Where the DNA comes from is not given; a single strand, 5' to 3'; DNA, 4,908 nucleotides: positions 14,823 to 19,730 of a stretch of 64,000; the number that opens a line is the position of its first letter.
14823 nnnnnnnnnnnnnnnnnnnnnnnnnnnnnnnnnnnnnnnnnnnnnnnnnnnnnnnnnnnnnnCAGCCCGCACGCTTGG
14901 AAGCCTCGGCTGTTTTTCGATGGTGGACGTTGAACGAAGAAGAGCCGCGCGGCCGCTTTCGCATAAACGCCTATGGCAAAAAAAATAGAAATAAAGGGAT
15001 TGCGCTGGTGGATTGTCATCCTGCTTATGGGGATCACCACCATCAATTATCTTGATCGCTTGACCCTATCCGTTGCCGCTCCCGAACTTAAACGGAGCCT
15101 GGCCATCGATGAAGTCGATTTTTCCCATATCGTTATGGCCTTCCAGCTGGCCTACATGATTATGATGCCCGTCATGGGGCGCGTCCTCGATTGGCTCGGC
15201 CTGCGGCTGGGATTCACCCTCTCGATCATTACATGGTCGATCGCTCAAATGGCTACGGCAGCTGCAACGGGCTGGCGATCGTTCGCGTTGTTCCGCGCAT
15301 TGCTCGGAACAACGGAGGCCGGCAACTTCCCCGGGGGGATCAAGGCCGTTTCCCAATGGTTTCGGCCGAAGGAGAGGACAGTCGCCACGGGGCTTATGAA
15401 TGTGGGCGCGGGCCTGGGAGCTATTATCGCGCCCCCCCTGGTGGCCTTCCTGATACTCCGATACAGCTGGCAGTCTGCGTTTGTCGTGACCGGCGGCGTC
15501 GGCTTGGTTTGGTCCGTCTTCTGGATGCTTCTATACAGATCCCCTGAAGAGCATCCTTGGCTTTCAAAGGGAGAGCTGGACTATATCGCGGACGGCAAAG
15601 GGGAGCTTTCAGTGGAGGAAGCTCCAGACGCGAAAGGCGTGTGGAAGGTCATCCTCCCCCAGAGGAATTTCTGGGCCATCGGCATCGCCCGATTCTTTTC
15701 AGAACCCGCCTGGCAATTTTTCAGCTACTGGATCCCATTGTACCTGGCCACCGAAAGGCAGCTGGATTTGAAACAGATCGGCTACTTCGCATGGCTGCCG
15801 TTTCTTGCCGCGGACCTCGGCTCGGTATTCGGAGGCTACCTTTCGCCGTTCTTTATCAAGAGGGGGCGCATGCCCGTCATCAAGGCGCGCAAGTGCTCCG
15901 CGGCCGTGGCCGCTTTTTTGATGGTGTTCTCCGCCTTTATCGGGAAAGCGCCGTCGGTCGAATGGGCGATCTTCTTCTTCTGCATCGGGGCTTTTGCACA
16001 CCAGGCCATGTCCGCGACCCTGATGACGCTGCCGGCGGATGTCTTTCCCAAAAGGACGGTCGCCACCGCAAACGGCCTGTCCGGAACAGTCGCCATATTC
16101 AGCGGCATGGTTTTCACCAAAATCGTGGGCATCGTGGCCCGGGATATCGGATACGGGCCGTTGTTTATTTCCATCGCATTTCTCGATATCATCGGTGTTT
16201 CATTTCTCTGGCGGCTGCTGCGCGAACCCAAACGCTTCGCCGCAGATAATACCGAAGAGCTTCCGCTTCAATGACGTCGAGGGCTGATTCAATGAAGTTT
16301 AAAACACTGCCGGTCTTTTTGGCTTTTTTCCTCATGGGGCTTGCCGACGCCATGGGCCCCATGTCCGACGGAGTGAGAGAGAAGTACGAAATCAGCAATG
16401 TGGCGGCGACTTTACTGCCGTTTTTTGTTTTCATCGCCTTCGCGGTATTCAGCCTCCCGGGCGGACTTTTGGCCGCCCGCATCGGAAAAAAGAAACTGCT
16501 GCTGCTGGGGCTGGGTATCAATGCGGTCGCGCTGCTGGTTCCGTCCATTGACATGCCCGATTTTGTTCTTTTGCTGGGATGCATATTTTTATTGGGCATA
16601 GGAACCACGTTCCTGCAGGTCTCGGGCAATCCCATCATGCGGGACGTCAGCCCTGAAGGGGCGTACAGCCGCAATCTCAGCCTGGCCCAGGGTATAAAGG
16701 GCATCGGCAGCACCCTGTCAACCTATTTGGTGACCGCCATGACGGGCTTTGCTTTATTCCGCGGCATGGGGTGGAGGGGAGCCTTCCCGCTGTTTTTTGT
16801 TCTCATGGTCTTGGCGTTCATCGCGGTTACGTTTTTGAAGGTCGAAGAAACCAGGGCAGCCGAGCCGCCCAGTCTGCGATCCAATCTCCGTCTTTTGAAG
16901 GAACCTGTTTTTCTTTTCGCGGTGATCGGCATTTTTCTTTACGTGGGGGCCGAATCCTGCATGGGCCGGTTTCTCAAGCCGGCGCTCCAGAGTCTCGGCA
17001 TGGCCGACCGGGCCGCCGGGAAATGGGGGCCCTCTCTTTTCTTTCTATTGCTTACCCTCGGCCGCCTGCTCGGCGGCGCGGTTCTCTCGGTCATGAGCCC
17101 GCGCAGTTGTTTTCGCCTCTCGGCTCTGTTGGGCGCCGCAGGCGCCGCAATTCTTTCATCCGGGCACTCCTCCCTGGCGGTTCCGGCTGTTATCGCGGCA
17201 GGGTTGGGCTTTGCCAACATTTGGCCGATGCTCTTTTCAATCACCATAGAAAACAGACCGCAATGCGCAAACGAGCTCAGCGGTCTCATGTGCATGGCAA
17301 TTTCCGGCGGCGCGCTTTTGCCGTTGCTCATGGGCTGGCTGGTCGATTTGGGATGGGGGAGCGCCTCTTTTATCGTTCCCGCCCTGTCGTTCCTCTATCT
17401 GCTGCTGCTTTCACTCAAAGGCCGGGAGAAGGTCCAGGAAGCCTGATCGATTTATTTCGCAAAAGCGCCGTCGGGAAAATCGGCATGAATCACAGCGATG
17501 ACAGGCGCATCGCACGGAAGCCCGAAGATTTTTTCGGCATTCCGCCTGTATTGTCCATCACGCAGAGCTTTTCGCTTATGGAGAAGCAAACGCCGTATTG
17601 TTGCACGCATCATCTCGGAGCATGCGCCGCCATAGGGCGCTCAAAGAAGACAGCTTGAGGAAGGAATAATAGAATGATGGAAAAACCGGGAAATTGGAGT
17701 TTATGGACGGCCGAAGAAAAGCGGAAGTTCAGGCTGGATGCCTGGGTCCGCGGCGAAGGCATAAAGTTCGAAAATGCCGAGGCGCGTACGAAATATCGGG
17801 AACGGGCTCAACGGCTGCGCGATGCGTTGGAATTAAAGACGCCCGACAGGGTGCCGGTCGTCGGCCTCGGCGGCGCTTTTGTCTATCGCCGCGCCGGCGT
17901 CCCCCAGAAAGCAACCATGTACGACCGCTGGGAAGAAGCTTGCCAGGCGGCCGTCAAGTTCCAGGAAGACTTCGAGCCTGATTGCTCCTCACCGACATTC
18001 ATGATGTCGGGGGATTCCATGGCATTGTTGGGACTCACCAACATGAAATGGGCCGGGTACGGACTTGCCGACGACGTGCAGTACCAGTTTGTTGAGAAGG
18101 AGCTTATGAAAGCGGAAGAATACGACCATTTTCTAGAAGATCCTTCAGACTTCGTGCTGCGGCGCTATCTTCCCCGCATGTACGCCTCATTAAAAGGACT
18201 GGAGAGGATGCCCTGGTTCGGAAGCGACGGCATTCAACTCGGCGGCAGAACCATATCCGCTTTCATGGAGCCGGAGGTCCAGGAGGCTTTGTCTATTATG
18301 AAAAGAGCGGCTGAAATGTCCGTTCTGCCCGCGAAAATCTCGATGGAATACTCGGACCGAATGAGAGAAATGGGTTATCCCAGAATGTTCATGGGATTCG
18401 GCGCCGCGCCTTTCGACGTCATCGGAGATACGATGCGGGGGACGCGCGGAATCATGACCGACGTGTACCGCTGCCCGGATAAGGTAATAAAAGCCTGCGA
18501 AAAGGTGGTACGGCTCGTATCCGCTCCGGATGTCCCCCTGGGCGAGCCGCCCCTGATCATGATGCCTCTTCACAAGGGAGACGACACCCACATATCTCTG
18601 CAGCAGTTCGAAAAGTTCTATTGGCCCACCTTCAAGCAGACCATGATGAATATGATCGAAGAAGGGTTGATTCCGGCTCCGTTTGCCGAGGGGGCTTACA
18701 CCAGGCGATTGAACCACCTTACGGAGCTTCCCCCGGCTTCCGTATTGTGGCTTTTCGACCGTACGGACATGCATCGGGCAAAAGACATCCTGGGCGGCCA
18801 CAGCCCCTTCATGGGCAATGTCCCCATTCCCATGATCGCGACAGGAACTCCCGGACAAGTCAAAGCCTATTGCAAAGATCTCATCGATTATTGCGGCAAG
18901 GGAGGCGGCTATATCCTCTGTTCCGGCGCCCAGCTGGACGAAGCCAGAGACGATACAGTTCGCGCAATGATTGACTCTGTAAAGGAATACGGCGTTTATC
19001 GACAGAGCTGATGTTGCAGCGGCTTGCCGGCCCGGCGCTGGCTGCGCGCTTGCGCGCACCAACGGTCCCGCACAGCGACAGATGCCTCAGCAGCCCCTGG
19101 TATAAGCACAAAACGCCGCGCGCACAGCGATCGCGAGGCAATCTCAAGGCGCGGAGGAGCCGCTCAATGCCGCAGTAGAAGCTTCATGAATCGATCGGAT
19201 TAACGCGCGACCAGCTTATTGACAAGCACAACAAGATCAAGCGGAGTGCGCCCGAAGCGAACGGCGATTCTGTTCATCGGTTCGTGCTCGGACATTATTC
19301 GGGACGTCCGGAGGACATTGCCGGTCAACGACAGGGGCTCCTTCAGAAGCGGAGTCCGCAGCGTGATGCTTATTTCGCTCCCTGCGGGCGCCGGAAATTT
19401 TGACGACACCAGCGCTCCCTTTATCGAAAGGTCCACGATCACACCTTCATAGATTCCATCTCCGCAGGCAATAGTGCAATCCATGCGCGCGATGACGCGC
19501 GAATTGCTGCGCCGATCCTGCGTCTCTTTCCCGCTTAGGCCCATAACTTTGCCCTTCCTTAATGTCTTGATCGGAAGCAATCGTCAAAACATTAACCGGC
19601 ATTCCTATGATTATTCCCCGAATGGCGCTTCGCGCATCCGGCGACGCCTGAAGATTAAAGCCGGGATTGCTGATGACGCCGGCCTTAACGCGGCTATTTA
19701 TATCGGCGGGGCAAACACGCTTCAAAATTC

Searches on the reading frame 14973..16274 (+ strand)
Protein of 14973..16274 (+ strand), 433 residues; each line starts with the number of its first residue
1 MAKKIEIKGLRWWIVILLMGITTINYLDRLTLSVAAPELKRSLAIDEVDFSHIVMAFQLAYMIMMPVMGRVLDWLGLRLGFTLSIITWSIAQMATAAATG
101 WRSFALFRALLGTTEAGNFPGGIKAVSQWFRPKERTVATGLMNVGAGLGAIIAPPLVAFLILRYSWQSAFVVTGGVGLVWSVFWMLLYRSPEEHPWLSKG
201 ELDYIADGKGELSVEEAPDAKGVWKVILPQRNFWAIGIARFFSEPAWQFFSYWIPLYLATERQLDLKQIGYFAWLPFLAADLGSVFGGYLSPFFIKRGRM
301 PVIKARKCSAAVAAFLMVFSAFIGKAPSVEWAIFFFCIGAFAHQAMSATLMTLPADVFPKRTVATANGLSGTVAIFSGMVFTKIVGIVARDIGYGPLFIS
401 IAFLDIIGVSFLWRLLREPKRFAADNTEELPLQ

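Call 41: search_protein_families(library=pfam, proteins=[window:14973-16274:+], max_evalue=0.00001)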
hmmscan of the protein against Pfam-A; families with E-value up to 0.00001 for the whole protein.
window:14973-16274:+ (433 aa): 1 family
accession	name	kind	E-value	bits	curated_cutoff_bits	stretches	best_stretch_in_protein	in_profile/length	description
PF07690.21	MFS_1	-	3.1e-56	191.2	33.4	1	19-380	2-345/347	Major Facilitator Superfamily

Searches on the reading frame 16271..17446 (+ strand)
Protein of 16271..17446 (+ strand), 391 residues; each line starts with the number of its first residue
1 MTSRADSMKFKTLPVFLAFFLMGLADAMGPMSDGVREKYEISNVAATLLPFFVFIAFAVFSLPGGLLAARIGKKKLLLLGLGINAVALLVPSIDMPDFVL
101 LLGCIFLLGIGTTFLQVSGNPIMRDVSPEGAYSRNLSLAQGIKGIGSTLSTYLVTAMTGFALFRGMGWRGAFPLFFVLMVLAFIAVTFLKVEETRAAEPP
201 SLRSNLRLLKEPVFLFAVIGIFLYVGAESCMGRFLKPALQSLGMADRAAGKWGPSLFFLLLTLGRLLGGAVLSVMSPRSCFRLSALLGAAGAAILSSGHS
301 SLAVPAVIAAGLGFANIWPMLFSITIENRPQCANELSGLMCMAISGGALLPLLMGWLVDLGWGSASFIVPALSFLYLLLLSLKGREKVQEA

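Call 41: search_protein_families(library=pfam, proteins=[window:16271-17446:+], max_evalue=0.00001)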
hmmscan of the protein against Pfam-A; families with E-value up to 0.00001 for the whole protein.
window:16271-17446:+ (391 aa): 1 family
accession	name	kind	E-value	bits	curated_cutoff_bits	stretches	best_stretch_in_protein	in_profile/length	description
PF07690.21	MFS_1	-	4e-27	95.5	33.4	1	15-343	1-338/347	Major Facilitator Superfamily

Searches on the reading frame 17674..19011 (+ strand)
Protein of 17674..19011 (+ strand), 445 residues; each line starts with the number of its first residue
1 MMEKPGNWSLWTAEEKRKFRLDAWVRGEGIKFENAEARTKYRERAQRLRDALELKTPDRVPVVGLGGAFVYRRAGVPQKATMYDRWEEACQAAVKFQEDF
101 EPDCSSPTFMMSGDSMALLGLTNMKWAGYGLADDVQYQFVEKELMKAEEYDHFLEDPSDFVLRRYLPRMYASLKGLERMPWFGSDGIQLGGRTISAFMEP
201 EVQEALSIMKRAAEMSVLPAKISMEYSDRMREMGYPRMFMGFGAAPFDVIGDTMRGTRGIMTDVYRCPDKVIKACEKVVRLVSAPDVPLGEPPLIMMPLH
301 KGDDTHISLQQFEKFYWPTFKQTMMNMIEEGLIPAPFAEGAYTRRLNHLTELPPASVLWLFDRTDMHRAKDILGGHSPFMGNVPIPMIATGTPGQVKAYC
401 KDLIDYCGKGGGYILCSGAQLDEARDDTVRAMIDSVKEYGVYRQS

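Call 41: search_protein_families(library=pfam, proteins=[window:17674-19011:+], max_evalue=0.00001)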
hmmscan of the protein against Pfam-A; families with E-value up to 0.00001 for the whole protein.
window:17674-19011:+ (445 aa): 1 family
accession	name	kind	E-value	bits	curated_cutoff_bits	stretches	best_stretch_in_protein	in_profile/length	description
PF01208.23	URO-D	-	6.3e-13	48.9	23.9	1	238-439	138-346/346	Uroporphyrinogen decarboxylase (URO-D)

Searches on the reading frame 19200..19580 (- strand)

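Call 41: search_protein_families(library=pfam, proteins=[window:19200-19580:-], max_evalue=0.00001)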
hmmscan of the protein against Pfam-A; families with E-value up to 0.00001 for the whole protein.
window:19200-19580:- (126 aa): 1 family
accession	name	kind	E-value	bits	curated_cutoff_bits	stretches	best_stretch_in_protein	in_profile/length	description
PF07238.19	PilZ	-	4.6e-13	49.8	22.5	1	22-111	1-87/102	PilZ domain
